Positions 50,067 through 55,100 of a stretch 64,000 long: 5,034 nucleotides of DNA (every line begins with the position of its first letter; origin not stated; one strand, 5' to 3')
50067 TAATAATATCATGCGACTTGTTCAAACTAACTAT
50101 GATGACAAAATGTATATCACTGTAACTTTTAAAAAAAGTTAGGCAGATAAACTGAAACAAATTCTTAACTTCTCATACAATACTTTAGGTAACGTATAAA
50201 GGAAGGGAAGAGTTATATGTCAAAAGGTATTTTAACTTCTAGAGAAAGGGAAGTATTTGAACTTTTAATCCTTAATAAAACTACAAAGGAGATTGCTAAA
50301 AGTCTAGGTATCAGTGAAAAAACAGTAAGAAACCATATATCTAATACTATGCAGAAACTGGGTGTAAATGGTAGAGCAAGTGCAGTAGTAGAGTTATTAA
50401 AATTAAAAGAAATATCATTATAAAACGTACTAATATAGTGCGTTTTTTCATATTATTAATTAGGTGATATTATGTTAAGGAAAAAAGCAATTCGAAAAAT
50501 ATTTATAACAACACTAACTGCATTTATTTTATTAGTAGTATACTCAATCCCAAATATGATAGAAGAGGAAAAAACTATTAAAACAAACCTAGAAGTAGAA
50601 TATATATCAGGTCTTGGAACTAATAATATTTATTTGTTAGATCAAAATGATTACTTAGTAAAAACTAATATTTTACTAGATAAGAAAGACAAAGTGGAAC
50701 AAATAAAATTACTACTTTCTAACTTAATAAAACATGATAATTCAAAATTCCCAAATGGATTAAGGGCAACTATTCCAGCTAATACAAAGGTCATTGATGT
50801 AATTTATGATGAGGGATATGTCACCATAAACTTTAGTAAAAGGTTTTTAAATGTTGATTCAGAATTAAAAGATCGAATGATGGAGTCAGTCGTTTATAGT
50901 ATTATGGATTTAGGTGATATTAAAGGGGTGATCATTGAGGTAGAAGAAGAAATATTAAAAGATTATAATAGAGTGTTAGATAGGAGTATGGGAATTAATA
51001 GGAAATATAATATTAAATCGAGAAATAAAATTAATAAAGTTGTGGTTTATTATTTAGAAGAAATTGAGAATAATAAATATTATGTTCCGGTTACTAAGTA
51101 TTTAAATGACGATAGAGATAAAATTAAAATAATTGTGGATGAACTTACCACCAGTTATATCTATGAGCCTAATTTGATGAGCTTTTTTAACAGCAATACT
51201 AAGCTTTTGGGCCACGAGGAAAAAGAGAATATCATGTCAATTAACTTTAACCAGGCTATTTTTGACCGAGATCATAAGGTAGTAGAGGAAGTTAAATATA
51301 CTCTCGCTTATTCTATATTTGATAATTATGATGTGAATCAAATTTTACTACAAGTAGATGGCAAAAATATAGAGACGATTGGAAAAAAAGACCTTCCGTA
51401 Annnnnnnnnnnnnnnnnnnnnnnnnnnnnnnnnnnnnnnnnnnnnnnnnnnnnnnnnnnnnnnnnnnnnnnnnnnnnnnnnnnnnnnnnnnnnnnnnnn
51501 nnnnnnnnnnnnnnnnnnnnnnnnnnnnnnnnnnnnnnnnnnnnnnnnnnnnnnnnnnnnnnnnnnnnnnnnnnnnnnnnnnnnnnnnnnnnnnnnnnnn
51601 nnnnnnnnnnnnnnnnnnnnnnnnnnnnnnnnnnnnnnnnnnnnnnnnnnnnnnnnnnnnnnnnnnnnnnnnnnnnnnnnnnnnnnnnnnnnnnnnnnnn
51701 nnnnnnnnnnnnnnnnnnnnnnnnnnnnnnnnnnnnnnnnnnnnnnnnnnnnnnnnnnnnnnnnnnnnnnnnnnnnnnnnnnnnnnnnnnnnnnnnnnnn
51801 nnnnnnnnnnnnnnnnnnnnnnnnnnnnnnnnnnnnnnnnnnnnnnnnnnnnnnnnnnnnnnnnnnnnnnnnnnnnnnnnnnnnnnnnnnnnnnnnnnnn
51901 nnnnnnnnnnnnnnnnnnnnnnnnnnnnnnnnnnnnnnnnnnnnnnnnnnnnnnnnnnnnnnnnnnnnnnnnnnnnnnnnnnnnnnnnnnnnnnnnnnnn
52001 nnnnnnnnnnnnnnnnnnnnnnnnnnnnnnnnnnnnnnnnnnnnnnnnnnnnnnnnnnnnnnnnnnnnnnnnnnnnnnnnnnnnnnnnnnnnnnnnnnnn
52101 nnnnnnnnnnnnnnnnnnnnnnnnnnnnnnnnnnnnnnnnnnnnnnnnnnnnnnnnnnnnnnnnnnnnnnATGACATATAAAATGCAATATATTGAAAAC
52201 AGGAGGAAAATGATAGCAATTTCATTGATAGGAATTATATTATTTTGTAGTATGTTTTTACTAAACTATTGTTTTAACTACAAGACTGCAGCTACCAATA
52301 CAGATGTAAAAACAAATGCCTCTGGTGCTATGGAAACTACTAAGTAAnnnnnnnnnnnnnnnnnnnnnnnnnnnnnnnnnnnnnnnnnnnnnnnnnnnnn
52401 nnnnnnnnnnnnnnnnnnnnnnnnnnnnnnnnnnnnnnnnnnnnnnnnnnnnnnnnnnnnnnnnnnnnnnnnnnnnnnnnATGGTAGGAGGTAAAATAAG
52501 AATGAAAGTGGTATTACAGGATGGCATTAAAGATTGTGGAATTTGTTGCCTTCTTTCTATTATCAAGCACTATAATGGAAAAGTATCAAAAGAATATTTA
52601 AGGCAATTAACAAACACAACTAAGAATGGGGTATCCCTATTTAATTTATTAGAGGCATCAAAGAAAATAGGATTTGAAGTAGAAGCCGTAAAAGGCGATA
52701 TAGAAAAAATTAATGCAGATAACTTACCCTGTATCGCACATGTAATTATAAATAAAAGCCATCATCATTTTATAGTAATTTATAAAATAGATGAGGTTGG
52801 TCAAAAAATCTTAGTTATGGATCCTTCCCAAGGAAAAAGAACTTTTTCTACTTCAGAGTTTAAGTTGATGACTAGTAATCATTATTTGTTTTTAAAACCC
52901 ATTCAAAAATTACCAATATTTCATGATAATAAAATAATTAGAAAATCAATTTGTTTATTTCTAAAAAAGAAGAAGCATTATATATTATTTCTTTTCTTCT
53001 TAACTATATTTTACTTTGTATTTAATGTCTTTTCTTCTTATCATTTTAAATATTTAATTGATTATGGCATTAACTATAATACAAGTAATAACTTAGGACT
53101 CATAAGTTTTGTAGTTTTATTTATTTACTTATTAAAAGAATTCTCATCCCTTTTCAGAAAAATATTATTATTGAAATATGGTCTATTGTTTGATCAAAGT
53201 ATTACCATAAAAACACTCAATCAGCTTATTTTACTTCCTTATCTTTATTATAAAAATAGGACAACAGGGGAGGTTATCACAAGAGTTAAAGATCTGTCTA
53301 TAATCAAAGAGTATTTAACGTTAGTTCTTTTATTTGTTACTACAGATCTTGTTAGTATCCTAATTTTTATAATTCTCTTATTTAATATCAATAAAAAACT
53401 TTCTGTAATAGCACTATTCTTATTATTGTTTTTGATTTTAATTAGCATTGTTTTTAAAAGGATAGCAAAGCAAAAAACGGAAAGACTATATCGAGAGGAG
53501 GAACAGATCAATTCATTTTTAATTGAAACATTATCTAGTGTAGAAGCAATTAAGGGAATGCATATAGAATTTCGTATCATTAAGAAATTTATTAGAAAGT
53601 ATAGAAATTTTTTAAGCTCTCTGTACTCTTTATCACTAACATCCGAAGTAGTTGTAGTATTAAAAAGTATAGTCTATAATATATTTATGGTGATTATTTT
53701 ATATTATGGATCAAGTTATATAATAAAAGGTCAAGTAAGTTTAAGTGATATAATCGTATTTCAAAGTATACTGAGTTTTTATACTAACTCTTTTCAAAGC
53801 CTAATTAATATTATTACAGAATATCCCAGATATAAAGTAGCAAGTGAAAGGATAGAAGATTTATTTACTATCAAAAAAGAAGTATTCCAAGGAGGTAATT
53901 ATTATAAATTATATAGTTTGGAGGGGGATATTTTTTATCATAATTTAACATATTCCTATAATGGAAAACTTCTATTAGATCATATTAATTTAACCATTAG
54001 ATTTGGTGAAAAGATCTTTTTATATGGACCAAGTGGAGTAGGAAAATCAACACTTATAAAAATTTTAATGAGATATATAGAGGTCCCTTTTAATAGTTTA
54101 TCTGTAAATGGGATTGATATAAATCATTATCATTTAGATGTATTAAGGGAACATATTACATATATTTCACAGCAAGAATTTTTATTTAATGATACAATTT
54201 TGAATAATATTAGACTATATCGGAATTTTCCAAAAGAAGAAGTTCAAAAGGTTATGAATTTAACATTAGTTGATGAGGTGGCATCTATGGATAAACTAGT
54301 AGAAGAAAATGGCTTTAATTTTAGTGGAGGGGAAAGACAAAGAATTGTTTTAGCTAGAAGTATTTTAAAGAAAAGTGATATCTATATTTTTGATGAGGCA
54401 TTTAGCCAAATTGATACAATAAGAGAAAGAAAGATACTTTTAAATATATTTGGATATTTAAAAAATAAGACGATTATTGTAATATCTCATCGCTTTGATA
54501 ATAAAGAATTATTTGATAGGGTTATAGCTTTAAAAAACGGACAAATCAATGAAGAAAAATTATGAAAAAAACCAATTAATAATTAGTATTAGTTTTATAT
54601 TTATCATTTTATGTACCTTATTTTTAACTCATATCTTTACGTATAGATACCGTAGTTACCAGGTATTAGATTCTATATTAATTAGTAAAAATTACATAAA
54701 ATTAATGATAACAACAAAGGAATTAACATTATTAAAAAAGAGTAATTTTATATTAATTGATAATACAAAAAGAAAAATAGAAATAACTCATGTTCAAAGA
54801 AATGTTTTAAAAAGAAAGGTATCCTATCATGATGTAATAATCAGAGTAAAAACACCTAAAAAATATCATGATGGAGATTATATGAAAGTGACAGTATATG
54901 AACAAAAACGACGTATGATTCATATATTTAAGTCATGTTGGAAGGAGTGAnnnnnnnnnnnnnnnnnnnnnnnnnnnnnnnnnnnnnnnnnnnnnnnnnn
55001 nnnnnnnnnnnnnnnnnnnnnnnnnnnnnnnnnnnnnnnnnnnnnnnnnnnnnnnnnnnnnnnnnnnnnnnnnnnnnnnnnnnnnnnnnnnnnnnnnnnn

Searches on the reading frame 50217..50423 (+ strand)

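Call 3: search_protein_families(library=pfam, proteins=[window:50217-50423:+], max_evalue=1)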
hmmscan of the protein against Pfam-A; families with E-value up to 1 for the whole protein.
window:50217-50423:+ (68 aa): 41 families (the best 25 are shown)
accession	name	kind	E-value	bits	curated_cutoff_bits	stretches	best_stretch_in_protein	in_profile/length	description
PF00196.25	GerE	-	2.1e-20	72.5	23.5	1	5-58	2-55/57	Bacterial regulatory proteins, luxR family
PF08281.18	Sigma70_r4_2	-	7.5e-12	45.1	25.7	1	6-48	11-54/54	Sigma-70, region 4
PF04545.22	Sigma70_r4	-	6.2e-10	38.9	24.1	1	6-48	5-48/50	Sigma-70, region 4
PF04967.18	HTH_10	-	6.9e-06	26.2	23.1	1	21-48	24-51/53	HTH DNA binding domain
PF08279.18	HTH_11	-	1.1e-05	25.6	25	1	9-42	1-37/55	HTH domain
PF14493.12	HTH_40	-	7.5e-05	23.4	27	1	11-49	3-40/89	Helix-turn-helix domain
PF13384.12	HTH_23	-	0.00013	22.1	24.6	1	20-49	17-45/50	Homeodomain-like domain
PF12728.13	HTH_17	-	0.00058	20.5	27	1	22-42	3-23/51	Helix-turn-helix domain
PF13551.12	HTH_29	-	0.00092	19.7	28.1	1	22-41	14-33/64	Winged helix-turn helix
PF09862.15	DUF2089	-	0.00099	19.2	33.4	1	24-50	20-46/47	Domain of unknown function (DUF2089)-HTH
PF13542.12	HTH_Tnp_ISL3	-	0.0014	18.5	27.4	1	10-39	17-45/51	Helix-turn-helix domain of transposase family ISL3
PF21476.4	PF0610-like_N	-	0.0017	19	33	1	22-41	16-35/50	PF0610-like, N-terminal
PF13412.12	HTH_24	-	0.0022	18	21.9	1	22-42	19-39/48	Winged helix-turn-helix DNA-binding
PF08280.17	HTH_Mga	-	0.0025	18.2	23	1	22-43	21-42/59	M protein trans-acting positive regulator (MGA) HTH domain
PF01022.26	HTH_5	-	0.0025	18.1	22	1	20-42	15-37/47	Bacterial regulatory protein, arsR family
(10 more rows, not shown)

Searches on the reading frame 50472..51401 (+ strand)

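Call 3: search_protein_families(library=pfam, proteins=[window:50472-51401:+], max_evalue=1)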
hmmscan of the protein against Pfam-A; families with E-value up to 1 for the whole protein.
window:50472-51401:+ (309 aa): 1 family
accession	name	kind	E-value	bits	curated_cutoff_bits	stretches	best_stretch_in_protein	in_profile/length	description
PF10646.14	Germane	-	1.2e-24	87.5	23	2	53-160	2-114/117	Sporulation and spore germination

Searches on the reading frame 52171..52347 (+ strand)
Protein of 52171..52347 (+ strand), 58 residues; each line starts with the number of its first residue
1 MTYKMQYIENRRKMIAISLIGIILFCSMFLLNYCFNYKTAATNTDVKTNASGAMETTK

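Call 3: search_protein_families(library=pfam, proteins=[window:52171-52347:+], max_evalue=1)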
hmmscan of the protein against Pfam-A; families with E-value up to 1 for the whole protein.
window:52171-52347:+ (58 aa): 0 families

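Call 4: search_protein_families(library=ncbifam, proteins=[window:52171-52347:+], max_evalue=1)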
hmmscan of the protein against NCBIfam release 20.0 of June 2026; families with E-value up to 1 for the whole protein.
window:52171-52347:+ (58 aa): 0 families

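Call 74: search_protein_families(library=pfam, proteins=[window:52171-52344:+], max_evalue=1)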
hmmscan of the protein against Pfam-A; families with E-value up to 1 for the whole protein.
seq(58 aa): 0 families

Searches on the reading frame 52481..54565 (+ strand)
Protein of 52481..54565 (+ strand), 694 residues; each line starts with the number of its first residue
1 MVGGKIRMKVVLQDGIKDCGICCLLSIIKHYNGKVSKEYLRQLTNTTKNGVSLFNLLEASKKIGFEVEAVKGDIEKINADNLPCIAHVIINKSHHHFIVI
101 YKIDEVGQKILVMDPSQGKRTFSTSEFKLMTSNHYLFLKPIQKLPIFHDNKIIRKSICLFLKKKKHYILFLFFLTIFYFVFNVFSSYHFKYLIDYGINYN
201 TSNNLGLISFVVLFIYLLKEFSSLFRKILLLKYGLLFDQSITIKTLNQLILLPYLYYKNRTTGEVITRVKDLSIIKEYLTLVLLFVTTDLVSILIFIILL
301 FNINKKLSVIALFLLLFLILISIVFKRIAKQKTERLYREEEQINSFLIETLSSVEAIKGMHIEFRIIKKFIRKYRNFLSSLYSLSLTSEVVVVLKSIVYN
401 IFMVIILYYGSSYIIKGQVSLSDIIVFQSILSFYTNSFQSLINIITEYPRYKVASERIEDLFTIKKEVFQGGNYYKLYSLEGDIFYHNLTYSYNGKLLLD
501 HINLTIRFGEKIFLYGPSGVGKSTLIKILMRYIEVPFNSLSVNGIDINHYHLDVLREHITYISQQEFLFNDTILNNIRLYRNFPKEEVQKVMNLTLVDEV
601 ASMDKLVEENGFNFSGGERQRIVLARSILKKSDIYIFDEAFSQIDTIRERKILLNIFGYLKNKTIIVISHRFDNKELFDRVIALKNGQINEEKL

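Call 3: search_protein_families(library=pfam, proteins=[window:52481-54565:+], max_evalue=1)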
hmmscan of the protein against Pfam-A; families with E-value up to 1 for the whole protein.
window:52481-54565:+ (694 aa): 25 families
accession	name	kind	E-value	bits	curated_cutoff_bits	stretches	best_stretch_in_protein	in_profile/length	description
PF03412.21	Peptidase_C39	-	3.3e-32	111.5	22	1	8-140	2-130/133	Peptidase C39 family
PF00664.28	ABC_membrane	-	5.5e-31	108.7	28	1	169-437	2-273/274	ABC transporter transmembrane region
PF00005.33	ABC_tran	-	2.1e-25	90.3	25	1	499-641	1-136/137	ABC transporter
PF00004.35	AAA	-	6.7e-05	23.8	21.2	1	512-550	1-38/131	ATPase family associated with various cellular activities (AAA)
PF00910.28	RNA_helicase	-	0.00013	22.8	21.5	1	512-537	1-26/105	RNA helicase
PF13479.12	AAA_24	-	0.00014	22.2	27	1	511-602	4-75/195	AAA domain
PF02463.25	SMC_N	-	0.00041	20.3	40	1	557-685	135-212/220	RecF/RecN/SMC N terminal domain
PF03193.22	RsgA_GTPase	-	0.0012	19.1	30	1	510-538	107-135/174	RsgA GTPase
PF13191.12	AAA_16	-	0.0013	19.7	32.6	1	510-535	25-50/167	AAA ATPase domain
PF13555.12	AAA_29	-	0.0057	16.8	27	1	508-539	19-56/61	P-loop containing region of AAA domain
PF13238.12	AAA_18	-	0.0058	17.5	29.4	1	512-567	1-44/128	AAA domain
PF05496.18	RuvB_N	-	0.0092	16.2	27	1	511-573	35-93/159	Holliday junction DNA helicase RuvB P-loop domain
PF20720.3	nSTAND3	-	0.01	16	27.2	1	512-592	20-92/155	Novel STAND NTPase 3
PF05673.19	DUF815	-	0.01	15.5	23.8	1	510-566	54-106/249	Protein of unknown function (DUF815)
PF18231.7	SerK_C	-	0.018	15.8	25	1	52-106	9-63/105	L-serine kinase SerK, C-terminal domain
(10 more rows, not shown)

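Call 4: search_protein_families(library=ncbifam, proteins=[window:52481-54565:+], max_evalue=1)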
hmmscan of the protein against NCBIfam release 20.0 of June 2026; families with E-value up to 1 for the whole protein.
window:52481-54565:+ (694 aa): 190 families (the best 25 are shown)
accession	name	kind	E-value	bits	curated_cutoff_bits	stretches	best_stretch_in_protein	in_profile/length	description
TIGR01193.1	bacteriocin_ABC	subfamily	4.4e-111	372.6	523.85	1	17-692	5-689/708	peptide cleavage/export ABC transporter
NF045998.1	cleave_ABC_plasm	equivalog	2e-89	300.7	500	1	13-671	2-660/673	Mbov_0121 family peptidase domain-containing ABC transporter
TIGR03796.1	NHLM_micro_ABC1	equivalog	4.7e-88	296.1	853.3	1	9-691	3-691/710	NHLP family bacteriocin export ABC transporter peptidase/permease/ATPase subunit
TIGR01846.1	type_I_sec_HlyB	subfamily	8.8e-85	285.4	725.55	1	20-692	1-672/694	type I secretion system permease/ATPase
TIGR03375.1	type_I_sec_LssB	subfamily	2.5e-82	277.3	693.1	1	23-689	6-679/696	type I secretion system permease/ATPase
TIGR02203.1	MsbA_lipidA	equivalog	3.4e-64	217.3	602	1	189-691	37-548/572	lipid A export permease/ATP-binding protein MsbA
TIGR03797.1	NHLM_micro_ABC2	equivalog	1.3e-62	212.3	709.4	1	108-692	82-665/686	NHLP bacteriocin export ABC transporter permease/ATPase subunit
TIGR02204.1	MsbA_rel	hypoth_equivalog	7.8e-60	203.1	780.4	1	157-691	9-554/576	ABC transporter, permease/ATP-binding protein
NF008381.0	PRK11176.1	equivalog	1.1e-54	185.8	867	1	189-691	48-558/582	lipid A ABC transporter ATP-binding protein/permease MsbA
NF052233.1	CphA_assoc_ABC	equivalog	9.2e-54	183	880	1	243-691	267-722/766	cyanophycin metabolism-associated ABC transporter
NF010178.0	PRK13657.1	equivalog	4.1e-53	180.7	733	1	240-691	90-549/588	glucan ABC transporter ATP-binding protein/ permease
NF045513.1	HepA_fam_ABC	equivalog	6.2e-53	180.2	725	1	196-691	85-588/610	heterocyst formation ABC transporter subunit HepA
NF008364.0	PRK11160.1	equivalog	9.1e-50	169.8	630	1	243-691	97-554/575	heme ABC transporter ATP-binding protein/permease CydC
TIGR00958.1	3a01208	subfamily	3.1e-49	167.9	874.6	1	159-691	155-693/711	antigen peptide transporter 2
TIGR02857.1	CydD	equivalog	6.1e-49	167.4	435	1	186-684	23-529/529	thiol reductant ABC exporter subunit CydD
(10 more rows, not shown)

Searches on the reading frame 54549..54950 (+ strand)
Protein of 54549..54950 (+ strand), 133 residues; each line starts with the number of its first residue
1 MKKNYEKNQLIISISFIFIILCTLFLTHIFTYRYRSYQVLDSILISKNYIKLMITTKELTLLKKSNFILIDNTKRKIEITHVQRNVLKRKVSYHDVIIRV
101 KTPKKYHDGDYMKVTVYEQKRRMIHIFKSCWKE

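Call 3: search_protein_families(library=pfam, proteins=[window:54549-54950:+], max_evalue=1)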
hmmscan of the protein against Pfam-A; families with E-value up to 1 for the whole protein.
window:54549-54950:+ (133 aa): 1 family
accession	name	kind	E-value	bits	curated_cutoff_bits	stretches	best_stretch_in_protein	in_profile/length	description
PF00901.23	Orbi_VP5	-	0.019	14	27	1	54-131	287-364/506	Orbivirus outer capsid protein VP5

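Call 4: search_protein_families(library=ncbifam, proteins=[window:54549-54950:+], max_evalue=1)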
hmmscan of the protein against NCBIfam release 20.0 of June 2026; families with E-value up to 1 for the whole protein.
window:54549-54950:+ (133 aa): 1 family
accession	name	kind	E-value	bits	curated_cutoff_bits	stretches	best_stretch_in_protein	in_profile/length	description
NF045999.1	MAG1140_fam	equivalog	0.21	11.8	35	1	3-82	1-80/126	MAG1140 family protein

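Call 49: search_protein_families(library=ncbifam, alignment_id=A3, max_evalue=1)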
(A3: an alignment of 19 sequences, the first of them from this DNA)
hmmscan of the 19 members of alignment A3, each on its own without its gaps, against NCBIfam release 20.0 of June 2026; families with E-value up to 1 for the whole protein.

A. member 1, seq(133 aa): 1 family
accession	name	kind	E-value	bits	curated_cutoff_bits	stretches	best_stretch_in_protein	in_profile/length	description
NF045999.1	MAG1140_fam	equivalog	0.21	11.8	35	1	3-82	1-80/126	MAG1140 family protein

B. families by the number of members that match (of 19 scanned): 12 families
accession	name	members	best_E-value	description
NF045999.1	MAG1140_fam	8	0.00021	MAG1140 family protein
NF006459.0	PRK08841.1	2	0.00068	aspartate kinase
NF052405.1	NOV5WD8W_fam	1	0.0084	NOV5WD8W family nitrogen cycling protein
NF052412.1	NOV95GJQ_fam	1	0.011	NOV95GJQ family terpene biosynthesis-related protein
TIGR04402.2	mob_CxxC_CxxC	1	0.072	mobilome CxxCx(11)CxxC protein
NF053789.1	GlcN_PG_flip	1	0.079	glucosaminyl phosphatidylglycerol flippase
NF052606.1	T4PiliAsmPilCMyx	1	0.088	type IV pilus assembly protein PilC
TIGR00154.1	ispE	1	0.11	4-(cytidine 5'-diphospho)-2-C-methyl-D-erythritol kinase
NF002552.0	PRK02110.1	1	0.15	disulfide bond formation protein B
NF045996.1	MAG0920_fam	1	0.22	MAG0920 family protein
NF005466.0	PRK07060.1-3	1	0.25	short chain dehydrogenase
TIGR00659.1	TIGR00659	1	0.31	CidB/LrgB family autolysis modulator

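Call 50: search_protein_families(library=pfam, alignment_id=A3, max_evalue=1)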
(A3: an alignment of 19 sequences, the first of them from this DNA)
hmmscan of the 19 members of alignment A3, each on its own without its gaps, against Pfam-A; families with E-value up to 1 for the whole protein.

A. member 1, seq(133 aa): 1 family
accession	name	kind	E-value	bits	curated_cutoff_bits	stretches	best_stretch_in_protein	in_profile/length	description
PF00901.23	Orbi_VP5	-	0.019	14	27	1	54-131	287-364/506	Orbivirus outer capsid protein VP5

B. families by the number of members that match (of 19 scanned): 28 families (the first 25 are shown)
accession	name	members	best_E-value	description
PF14991.11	MLANA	2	0.029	Protein melan-A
PF04549.19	CD47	1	0.00049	CD47 transmembrane region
PF08045.16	CDC14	1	0.00088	Cell division control protein 14, SIN component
PF16114.10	Citrate_bind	1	0.0023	ATP citrate lyase citrate-binding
PF01710.22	HTH_Tnp_IS630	1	0.0033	Transposase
PF18095.7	PAS_12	1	0.0069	UPF0242 C-terminal PAS-like domain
PF00854.27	PTR2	1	0.0071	POT family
PF13509.12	S1_2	1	0.018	S1 domain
PF00901.23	Orbi_VP5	1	0.019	Orbivirus outer capsid protein VP5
PF01752.23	Peptidase_M9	1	0.021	Collagenase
PF14143.11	YrhC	1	0.026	YrhC-like protein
PF05545.16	FixQ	1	0.029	Cbb3-type cytochrome oxidase component FixQ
PF20108.4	DUF6498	1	0.029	Family of unknown function (DUF6498)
PF18036.7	Ubiquitin_4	1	0.038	Ubiquitin-like domain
PF18612.7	Bac_A_amyl_C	1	0.043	Bacterial Alpha amylase C-terminal domain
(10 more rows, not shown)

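Call 55: search_solved_structures(query=A3, max_evalue=10)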
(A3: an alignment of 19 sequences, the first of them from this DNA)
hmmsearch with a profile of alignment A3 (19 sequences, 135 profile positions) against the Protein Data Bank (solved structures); distinct sequences matched with E-value up to 10: 2.
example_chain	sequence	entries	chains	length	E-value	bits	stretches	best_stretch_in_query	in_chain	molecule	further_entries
4ybq_A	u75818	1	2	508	0.23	14.7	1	12-63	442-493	Solute carrier family 2, facilitated glucose transporter member 5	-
8zar_A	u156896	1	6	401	2.8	11.1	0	3-54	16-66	Multidrug export protein EmrA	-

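Call 63: predict_structure(protein=window:54549-54947:+)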
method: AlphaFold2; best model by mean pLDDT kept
length: 133 residues; sequences in the alignment: 1
mean_pLDDT: 47.8   pTM: 0.28
mean pLDDT of the five models: 47.8, 47.8, 46.1, 45.2, 45.1
residues with pLDDT >= 90: 13; 70-90: 15; 50-70: 5; < 50: 100
segments of 3 or more residues with pLDDT < 50: 34-133
pLDDT, mean of each block of 10 residues (from residue 1): 81 92 82 45 31 40 37 32 31 35 42 40 35 33
secondary structure, 60 per line:
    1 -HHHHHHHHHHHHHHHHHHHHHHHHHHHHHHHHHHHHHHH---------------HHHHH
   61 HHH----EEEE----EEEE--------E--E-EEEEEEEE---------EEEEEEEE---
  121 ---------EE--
elements in order: H2-40 H56-63 E68-71 E76-79 E93-100 E110-117
